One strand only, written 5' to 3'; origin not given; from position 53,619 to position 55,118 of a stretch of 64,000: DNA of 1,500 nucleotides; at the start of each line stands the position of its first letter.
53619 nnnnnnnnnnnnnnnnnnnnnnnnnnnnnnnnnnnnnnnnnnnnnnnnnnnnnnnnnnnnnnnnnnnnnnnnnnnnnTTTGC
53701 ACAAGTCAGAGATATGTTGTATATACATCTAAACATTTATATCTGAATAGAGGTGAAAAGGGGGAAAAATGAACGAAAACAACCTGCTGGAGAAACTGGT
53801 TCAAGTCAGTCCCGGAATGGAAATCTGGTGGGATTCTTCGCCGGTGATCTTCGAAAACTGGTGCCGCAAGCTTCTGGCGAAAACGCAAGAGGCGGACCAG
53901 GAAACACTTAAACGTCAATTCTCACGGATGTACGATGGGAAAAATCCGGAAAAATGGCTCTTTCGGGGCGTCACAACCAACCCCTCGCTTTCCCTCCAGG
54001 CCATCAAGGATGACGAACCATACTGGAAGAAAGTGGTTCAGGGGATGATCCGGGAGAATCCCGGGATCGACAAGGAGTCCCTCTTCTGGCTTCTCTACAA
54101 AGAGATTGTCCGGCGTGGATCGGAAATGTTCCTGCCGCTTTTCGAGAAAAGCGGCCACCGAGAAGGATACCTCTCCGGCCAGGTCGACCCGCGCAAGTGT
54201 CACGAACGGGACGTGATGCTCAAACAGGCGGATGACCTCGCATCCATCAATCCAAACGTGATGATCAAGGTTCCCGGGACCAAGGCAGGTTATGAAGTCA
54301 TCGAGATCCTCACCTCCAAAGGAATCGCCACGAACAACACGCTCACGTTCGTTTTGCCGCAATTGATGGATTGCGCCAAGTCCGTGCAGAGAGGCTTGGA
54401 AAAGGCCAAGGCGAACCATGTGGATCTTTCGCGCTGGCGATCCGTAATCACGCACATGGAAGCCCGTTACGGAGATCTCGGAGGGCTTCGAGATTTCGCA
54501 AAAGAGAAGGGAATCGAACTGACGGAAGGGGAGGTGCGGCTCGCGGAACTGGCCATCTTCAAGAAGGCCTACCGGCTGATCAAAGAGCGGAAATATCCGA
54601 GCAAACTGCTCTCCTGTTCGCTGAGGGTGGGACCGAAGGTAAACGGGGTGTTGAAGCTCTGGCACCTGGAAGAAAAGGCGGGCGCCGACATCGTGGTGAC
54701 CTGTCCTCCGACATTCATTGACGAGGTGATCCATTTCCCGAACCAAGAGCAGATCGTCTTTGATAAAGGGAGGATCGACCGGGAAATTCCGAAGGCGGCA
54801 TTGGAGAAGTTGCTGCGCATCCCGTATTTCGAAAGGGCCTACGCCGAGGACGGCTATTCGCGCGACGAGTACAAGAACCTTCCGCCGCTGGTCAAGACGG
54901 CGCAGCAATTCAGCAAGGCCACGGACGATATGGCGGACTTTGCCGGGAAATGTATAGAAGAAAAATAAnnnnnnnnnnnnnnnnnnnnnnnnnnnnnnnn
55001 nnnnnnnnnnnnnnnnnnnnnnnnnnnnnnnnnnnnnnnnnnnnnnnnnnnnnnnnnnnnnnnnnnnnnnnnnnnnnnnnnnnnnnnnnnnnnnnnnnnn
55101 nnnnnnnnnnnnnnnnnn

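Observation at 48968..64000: One-strand catabolic island: two paralogous importers bracket GntR, a transaldolase-like protein, a HisC-like PLP enzyme, EtfBA and a DMGDH-type dehydrogenase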

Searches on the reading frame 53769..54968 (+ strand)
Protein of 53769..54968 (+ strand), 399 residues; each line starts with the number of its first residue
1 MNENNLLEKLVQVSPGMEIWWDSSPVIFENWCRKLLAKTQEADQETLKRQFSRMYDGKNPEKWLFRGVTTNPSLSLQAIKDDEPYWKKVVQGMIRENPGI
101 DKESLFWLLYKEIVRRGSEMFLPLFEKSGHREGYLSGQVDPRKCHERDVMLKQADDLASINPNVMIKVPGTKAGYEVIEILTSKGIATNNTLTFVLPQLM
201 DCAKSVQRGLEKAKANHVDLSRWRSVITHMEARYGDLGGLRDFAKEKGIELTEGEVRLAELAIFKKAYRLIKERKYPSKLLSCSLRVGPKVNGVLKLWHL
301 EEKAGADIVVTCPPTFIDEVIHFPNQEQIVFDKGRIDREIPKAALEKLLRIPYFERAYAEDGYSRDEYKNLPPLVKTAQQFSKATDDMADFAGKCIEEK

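Call 3: search_protein_families(library=pfam, proteins=[window:53769-54968:+])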
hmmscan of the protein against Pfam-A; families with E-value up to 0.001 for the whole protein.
window:53769-54968:+ (399 aa): 1 family
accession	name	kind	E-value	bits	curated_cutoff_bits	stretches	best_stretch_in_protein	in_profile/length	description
PF00923.25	TAL_FSA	-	1.9e-31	109.9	27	1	62-329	17-242/285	Transaldolase/Fructose-6-phosphate aldolase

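Call 4: search_protein_families(library=ncbifam, proteins=[window:53769-54968:+])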
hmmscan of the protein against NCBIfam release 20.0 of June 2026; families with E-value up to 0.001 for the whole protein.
window:53769-54968:+ (399 aa): 9 families
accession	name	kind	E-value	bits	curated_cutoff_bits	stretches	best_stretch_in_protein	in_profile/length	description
NF002881.0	PRK03343.1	subfamily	4.1e-29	101.8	367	1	66-228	41-202/370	transaldolase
TIGR00876.1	tal_mycobact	equivalog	2.8e-24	86.2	233.75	1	66-233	30-196/350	transaldolase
NF003026.0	PRK03903.1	equivalog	4.9e-22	78.5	344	1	62-215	27-176/323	transaldolase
NF007080.0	PRK09533.1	equivalog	6.5e-22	77.2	712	1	65-228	39-202/949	bifunctional transaldolase/phosoglucose isomerase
TIGR00875.1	fsa_talC_mipB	equivalog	4.2e-11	42.7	245.95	1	147-203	63-119/213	fructose-6-phosphate aldolase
TIGR00874.1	talAB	equivalog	8e-07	28.7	396.2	1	66-205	28-168/317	transaldolase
NF009296.0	PRK12653.1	subfamily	9.4e-06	25.5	306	1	145-194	63-112/220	fructose-6-phosphate aldolase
NF008965.0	PRK12309.1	equivalog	0.00024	20.2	550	1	132-204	94-173/392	transaldolase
NF009001.0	PRK12346.1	subfamily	0.00049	19.7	439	1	66-205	29-169/316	transaldolase A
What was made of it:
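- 53769..54968 (+): Divergent transaldolase/FSA-family enzyme of 399 aa. Proposed to be a glycolaldehyde-phosphate-accepting transaldolase or aldolase. All NCBIfam TAL/FSA equivalogs score far below their cut-offs (calls 3, 4).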

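Call 9: find_homologous_proteins(query=window:53769-54968:+)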
Query window:53769-54968:+ (399 aa): 3232 proteins with E <= 0.001 among 8000 candidates; the best 120 are listed.
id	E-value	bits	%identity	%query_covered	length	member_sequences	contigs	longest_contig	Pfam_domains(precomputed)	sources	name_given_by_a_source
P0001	1.1e-256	869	94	100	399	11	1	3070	PF00923.26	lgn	-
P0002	1.4e-249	846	91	100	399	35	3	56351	PF00923.26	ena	-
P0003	8.8e-246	833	90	100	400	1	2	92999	PF00923.26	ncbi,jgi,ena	-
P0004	1.9e-240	816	88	100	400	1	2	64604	PF00923.26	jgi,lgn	jgi:transaldolase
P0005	1.9e-240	816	89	100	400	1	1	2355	PF00923.26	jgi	jgi:transaldolase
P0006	2.9e-238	809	88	100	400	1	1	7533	PF00923.26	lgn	-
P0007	1.8e-237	806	87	100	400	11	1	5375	PF00923.26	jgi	jgi:transaldolase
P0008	2.6e-237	805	87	100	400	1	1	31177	PF00923.26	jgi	jgi:transaldolase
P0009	4.9e-237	804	87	100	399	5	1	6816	PF00923.26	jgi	jgi:transaldolase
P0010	2.7e-236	802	87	100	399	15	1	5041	PF00923.26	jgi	jgi:transaldolase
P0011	6.6e-236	801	87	100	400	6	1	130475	PF00923.26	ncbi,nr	ncbi:MAG: transaldolase [Deltaproteobacteria bacterium]|nr:transaldolase [Deltaproteobacteria bacter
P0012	4.6e-234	795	86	100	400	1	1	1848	PF00923.26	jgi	jgi:transaldolase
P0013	3.6e-233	792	86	100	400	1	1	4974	PF00923.26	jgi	jgi:transaldolase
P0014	2.9e-227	772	84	100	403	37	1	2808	PF00923.26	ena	-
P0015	3.8e-226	769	83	100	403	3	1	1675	PF00923.26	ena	-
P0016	1.7e-223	760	82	100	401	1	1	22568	PF00923.26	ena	-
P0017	4.6e-223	758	83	100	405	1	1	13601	PF00923.26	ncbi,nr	ncbi:MAG: hypothetical protein D4R56_04005 [Deltaproteobacteria bacterium]|nr:MAG: hypothetical prot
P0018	6.5e-223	758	82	100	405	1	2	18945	PF00923.26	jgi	-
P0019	1.2e-222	757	82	100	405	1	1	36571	PF00923.26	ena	-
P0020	1.1e-221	754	82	100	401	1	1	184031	PF00923.26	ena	-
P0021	3.9e-221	752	81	100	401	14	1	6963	PF00923.26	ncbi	-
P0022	5.1e-221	752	83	99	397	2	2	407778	PF00923.26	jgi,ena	-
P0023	5.6e-221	752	81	100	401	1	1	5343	PF00923.26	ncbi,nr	ncbi:MAG: transaldolase [Deltaproteobacteria bacterium]|nr:transaldolase [Deltaproteobacteria bacter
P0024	1.2e-220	751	81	100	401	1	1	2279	PF00923.26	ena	-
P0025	1.2e-220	751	81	100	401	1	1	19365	PF00923.26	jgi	-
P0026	1.5e-220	750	81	100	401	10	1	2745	PF00923.26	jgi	-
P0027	2.9e-220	749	81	99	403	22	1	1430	PF00923.26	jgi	jgi:transaldolase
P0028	3.2e-220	749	81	100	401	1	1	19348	PF00923.26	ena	-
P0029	3.6e-220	749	81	100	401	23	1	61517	PF00923.26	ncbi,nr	ncbi:MAG: transaldolase family protein [Syntrophales bacterium]|nr:transaldolase family protein [Syn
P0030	6.4e-220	748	81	100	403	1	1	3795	PF00923.26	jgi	jgi:transaldolase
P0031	9.4e-220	748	81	100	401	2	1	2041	PF00923.26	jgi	-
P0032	9.6e-220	748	81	100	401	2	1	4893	PF00923.26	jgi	-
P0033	9.7e-220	748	81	100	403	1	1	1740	PF00923.26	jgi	jgi:transaldolase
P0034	1.8e-219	747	81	100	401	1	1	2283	PF00923.26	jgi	-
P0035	2.5e-219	746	81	100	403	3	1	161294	PF00923.26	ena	-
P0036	3.1e-219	746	80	100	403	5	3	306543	PF00923.26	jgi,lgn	jgi:transaldolase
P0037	2.2e-218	743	81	99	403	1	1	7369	PF00923.26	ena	-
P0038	3.1e-218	743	81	99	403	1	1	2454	PF00923.26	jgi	jgi:transaldolase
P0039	3.1e-218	743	80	100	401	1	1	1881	PF00923.26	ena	-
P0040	4.3e-218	742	80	100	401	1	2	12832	PF00923.26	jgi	-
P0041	6.0e-218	742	80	100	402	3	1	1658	PF00923.26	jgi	jgi:transaldolase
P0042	8.8e-218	741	81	100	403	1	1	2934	PF00923.26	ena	-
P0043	2.3e-217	740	81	100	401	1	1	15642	PF00923.26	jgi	jgi:transaldolase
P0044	2.4e-217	740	80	100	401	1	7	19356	PF00923.26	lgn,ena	-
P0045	2.9e-217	739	80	100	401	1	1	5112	PF00923.26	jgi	-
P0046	3.2e-217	739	80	100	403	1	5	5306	PF00923.26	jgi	jgi:transaldolase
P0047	3.8e-217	739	81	100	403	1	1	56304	PF00923.26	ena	-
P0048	4.1e-217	739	81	100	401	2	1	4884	PF00923.26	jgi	jgi:transaldolase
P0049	4.2e-217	739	80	100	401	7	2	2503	PF00923.26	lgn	-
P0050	4.3e-217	739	81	100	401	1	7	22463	PF00923.26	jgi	jgi:transaldolase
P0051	5.2e-217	739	79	99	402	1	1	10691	PF00923.26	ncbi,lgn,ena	-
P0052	9.7e-217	738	80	99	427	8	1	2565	PF00923.26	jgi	-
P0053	1.2e-216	737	81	99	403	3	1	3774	PF00923.26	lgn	-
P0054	2.1e-216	737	80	100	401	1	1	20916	PF00923.26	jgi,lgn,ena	-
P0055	2.5e-216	736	80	100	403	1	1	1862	PF00923.26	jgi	jgi:transaldolase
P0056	5.3e-216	735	80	100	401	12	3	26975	PF00923.26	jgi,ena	-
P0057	7.8e-216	735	80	100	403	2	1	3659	PF00923.26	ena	-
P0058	7.9e-216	735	80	100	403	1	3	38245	PF00923.26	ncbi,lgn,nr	ncbi:MAG: hypothetical protein M1418_02280 [Deltaproteobacteria bacterium]|nr:hypothetical protein [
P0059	1.1e-215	734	80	100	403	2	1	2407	PF00923.26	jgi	jgi:transaldolase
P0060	2.0e-215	733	80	100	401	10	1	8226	PF00923.26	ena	-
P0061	2.1e-215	733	79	100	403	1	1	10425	PF00923.26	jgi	jgi:transaldolase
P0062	3.7e-215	732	80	100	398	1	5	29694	PF00923.26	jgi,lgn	-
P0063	5.7e-215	732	80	100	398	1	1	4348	PF00923.26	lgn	-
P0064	5.8e-215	732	79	100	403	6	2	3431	PF00923.26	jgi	jgi:transaldolase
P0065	1.4e-214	730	79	100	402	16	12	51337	PF00923.26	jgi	jgi:transaldolase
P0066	2.7e-214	730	79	100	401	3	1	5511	PF00923.26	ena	-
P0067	3.6e-214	729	79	100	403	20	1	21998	PF00923.26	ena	-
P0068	7.0e-214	728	80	99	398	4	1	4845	PF00923.26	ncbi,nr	ncbi:MAG: transaldolase family protein [Proteobacteria bacterium]|nr:transaldolase family protein [P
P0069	7.9e-214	728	81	100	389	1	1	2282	PF00923.26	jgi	jgi:transaldolase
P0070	2.8e-213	726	78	100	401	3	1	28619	PF00923.26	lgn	-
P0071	7.2e-213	725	80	100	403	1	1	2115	PF00923.26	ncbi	-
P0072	9.5e-213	724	79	99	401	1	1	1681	PF00923.26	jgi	jgi:transaldolase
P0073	2.2e-212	723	79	99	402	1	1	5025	PF00923.26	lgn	-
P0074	8.3e-212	721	78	100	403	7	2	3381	PF00923.26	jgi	jgi:transaldolase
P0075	2.3e-211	720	79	100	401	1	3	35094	PF00923.26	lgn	-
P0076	4.9e-211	719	81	96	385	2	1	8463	PF00923.26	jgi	jgi:transaldolase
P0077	5.9e-211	719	78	100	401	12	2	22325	PF00923.26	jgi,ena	-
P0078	9.7e-211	718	76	100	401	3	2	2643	PF00923.26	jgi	jgi:transaldolase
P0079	2.5e-209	713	79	100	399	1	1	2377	PF00923.26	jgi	jgi:transaldolase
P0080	6.5e-209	712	77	99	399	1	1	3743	PF00923.26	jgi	-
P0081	1.4e-208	711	78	99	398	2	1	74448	PF00923.26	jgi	-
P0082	1.7e-208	711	77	99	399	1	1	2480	PF00923.26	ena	-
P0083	1.7e-208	710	77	100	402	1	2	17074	PF00923.26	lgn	-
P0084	2.2e-208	710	76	100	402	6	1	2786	PF00923.26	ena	-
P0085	2.4e-208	710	76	100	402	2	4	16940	PF00923.26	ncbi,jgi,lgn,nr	ncbi:MAG: hypothetical protein FJ122_01280 [Deltaproteobacteria bacterium]|nr:hypothetical protein [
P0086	5.1e-208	709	78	100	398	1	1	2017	PF00923.26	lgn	-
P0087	2.1e-207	707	76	99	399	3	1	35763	PF00923.26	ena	-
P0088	3.3e-207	706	75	100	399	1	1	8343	PF00923.26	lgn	-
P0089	1.2e-206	704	77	100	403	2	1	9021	PF00923.26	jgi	jgi:transaldolase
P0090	1.4e-205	701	75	100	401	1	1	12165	PF00923.26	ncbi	ncbi:MAG: transaldolase family protein [Thermodesulfobacteriota bacterium]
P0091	3.2e-205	700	76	100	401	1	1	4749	PF00923.26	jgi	jgi:transaldolase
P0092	1.2e-204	698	75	99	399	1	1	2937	PF00923.26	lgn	-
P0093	1.3e-204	698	79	95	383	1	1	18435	PF00923.26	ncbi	ncbi:MAG: transaldolase family protein, partial [Syntrophales bacterium]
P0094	3.0e-202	690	76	99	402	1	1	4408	PF00923.26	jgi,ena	-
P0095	2.5e-201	687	74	99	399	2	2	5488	PF00923.26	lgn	-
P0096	1.2e-200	685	74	100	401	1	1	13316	PF00923.26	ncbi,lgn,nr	ncbi:MAG: transaldolase family protein [Smithellaceae bacterium]|nr:transaldolase family protein [Sm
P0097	3.3e-199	680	74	99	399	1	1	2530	PF00923.26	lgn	-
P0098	6.1e-199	679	74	99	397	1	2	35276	PF00923.26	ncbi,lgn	-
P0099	2.8e-198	677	71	99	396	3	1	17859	PF00923.26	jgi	-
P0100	3.5e-197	673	70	99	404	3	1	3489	PF00923.26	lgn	-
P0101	4.8e-197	673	71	100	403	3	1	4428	PF00923.26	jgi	jgi:transaldolase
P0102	5.5e-197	673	70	99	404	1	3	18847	PF00923.26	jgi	jgi:transaldolase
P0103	5.5e-197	673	71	99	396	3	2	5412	PF00923.26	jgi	-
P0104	4.1e-196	670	71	99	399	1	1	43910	PF00923.26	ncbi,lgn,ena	-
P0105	8.9e-196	669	71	99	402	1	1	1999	PF00923.26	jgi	jgi:transaldolase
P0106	1.9e-195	668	72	99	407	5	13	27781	PF00923.26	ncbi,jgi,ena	jgi:transaldolase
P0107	4.3e-195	666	72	99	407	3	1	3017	PF00923.26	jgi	jgi:transaldolase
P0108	6.5e-195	666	71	99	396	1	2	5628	PF00923.26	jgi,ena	-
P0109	8.8e-195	665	70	99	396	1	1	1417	PF00923.26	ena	-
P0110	1.4e-194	665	72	99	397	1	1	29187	PF00923.26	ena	-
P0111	2.3e-194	664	74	99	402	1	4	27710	PF00923.26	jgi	jgi:transaldolase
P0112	3.5e-194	663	73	99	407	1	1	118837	PF00923.26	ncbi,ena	-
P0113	5.7e-194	663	70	99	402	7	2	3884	PF00923.26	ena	-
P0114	6.2e-194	663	70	100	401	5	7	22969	PF00923.26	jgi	-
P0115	6.4e-194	662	71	99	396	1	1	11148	PF00923.26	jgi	jgi:transaldolase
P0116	8.5e-194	662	70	100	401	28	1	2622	PF00923.26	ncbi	-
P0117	1.4e-193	661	72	99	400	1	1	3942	PF00923.26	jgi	-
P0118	1.5e-193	661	70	99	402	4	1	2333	PF00923.26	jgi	jgi:transaldolase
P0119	1.5e-193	661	70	99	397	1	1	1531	PF00923.26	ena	-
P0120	1.8e-193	661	73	99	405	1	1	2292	PF00923.26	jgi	jgi:transaldolase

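Call 10: find_encoding_contigs(protein=P0011, flank=10000, max_places=2)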
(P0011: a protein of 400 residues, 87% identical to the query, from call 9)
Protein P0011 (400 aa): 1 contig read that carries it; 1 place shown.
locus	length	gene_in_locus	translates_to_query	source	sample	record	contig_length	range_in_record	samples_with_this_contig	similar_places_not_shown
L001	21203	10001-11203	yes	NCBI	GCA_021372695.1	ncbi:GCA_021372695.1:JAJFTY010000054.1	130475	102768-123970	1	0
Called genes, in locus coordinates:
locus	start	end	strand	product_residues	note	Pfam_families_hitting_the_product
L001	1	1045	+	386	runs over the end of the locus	PF01041:DegT_DnrJ_EryC1, PF00155:Aminotran_1_2 (weak), PF01053:Cys_Met_Meta_PP (weak)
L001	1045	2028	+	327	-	PF13641:Glyco_tranf_2_3, PF00535:Glycos_transf_2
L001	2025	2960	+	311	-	PF00551:Formyl_trans_N, PF02911:Formyl_trans_C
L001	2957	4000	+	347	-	PF01073:3Beta_HSD (weak), PF01370:Epimerase, PF16363:GDP_Man_Dehyd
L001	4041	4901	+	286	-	PF01522:Polysacc_deac_1, PF10096:DUF2334 (weak)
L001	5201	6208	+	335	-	PF01547:SBP_bac_1, PF13531:SBP_bac_11, PF13416:SBP_bac_8, PF13343:SBP_bac_6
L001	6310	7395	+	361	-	PF00005:ABC_tran, PF13304:AAA_21 (faint), PF03459:TOBE (faint), PF08402:TOBE_2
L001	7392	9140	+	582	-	PF00528:BPD_transp_1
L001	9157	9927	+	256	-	PF00392:GntR, PF07702:UTRA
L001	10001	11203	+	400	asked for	PF00923:TAL_FSA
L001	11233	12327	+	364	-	PF00155:Aminotran_1_2, PF00266:Aminotran_5 (weak)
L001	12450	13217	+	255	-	PF01012:ETF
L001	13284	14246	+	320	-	PF01012:ETF, PF00766:ETF_alpha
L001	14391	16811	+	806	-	PF01266:DAO, PF07992:Pyr_redox_2 (faint), PF13450:NAD_binding_8 (faint), PF16350:FAO_M, PF01571:GCV_T, PF08669:GCV_T_C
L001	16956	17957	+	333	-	PF13416:SBP_bac_8, PF01547:SBP_bac_1, PF13343:SBP_bac_6, PF13531:SBP_bac_11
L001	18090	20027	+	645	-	PF00528:BPD_transp_1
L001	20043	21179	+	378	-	PF00005:ABC_tran, PF13304:AAA_21 (weak), PF08402:TOBE_2 (weak)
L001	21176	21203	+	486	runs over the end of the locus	PF06253:MTTB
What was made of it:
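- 54950..56089 (+): HisC/CobD-family PLP aminotransferase. Proposed reaction: phosphoethanolamine + pyruvate gives glycolaldehyde phosphate + alanine. The true start codon may lie about 45 nt downstream, because homologues are 364 aa (call 10).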

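Call 11: find_encoding_contigs(protein=P0022, flank=10000, max_places=2)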
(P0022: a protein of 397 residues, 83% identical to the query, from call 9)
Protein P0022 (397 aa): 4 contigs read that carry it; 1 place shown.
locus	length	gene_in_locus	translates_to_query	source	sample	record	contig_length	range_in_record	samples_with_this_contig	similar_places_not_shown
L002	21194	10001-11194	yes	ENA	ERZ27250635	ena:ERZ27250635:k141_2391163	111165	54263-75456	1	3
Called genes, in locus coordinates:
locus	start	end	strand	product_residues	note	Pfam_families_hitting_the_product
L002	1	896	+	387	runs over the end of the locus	PF01041:DegT_DnrJ_EryC1, PF00155:Aminotran_1_2 (weak), PF01053:Cys_Met_Meta_PP (weak)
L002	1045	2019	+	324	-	PF00535:Glycos_transf_2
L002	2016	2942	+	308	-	PF00551:Formyl_trans_N, PF02911:Formyl_trans_C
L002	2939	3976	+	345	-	PF01073:3Beta_HSD (weak), PF01370:Epimerase, PF16363:GDP_Man_Dehyd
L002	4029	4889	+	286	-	PF01522:Polysacc_deac_1, PF10096:DUF2334 (weak)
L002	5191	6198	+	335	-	PF01547:SBP_bac_1, PF13531:SBP_bac_11, PF13416:SBP_bac_8, PF13343:SBP_bac_6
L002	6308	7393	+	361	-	PF00005:ABC_tran, PF13304:AAA_21 (faint), PF08402:TOBE_2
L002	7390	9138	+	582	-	PF00528:BPD_transp_1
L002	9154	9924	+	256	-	PF00392:GntR, PF07702:UTRA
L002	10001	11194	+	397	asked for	PF00923:TAL_FSA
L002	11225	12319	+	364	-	PF00155:Aminotran_1_2, PF00266:Aminotran_5 (weak)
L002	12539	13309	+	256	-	PF01012:ETF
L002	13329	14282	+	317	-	PF01012:ETF, PF00766:ETF_alpha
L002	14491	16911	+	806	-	PF01266:DAO, PF01494:FAD_binding_3 (faint), PF07992:Pyr_redox_2 (faint), PF16350:FAO_M, PF01571:GCV_T, PF08669:GCV_T_C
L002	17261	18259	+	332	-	PF01547:SBP_bac_1, PF13416:SBP_bac_8, PF13343:SBP_bac_6, PF13531:SBP_bac_11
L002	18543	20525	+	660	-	PF00528:BPD_transp_1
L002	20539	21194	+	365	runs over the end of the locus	PF00005:ABC_tran, PF13304:AAA_21 (weak), PF08402:TOBE_2 (weak)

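Call 12: find_encoding_contigs(protein=P0112, flank=10000, max_places=2)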
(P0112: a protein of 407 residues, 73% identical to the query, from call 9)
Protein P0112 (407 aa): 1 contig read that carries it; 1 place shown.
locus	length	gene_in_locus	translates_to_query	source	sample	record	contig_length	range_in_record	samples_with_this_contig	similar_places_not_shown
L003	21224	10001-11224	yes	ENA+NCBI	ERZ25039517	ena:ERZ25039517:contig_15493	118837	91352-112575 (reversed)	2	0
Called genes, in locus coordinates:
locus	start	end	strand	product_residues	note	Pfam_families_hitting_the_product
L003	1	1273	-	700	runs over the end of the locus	PF00672:HAMP, PF01590:GAF, PF13185:GAF_2, PF13492:GAF_3, PF13487:HD_5, PF01966:HD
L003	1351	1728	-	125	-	-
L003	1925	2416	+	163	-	-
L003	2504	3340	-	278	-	PF00535:Glycos_transf_2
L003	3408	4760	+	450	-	PF26314:MptA_B_family, PF09594:GT87 (weak)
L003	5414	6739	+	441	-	PF04055:Radical_SAM, PF13186:SPASM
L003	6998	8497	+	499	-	PF13520:AA_permease_2, PF00324:AA_permease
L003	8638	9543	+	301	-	PF03069:FmdA_AmdA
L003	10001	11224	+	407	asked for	PF00923:TAL_FSA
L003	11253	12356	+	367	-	PF00155:Aminotran_1_2, PF01041:DegT_DnrJ_EryC1 (weak)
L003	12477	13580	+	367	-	PF00456:Transketolase_N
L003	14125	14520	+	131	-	PF02780:Transketolase_C, PF22613:Transketolase_C_1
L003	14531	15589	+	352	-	PF03979:Sigma70_r1_1, PF00140:Sigma70_r1_2, PF04542:Sigma70_r2, PF04539:Sigma70_r3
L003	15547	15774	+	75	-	PF04545:Sigma70_r4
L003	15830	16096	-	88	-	-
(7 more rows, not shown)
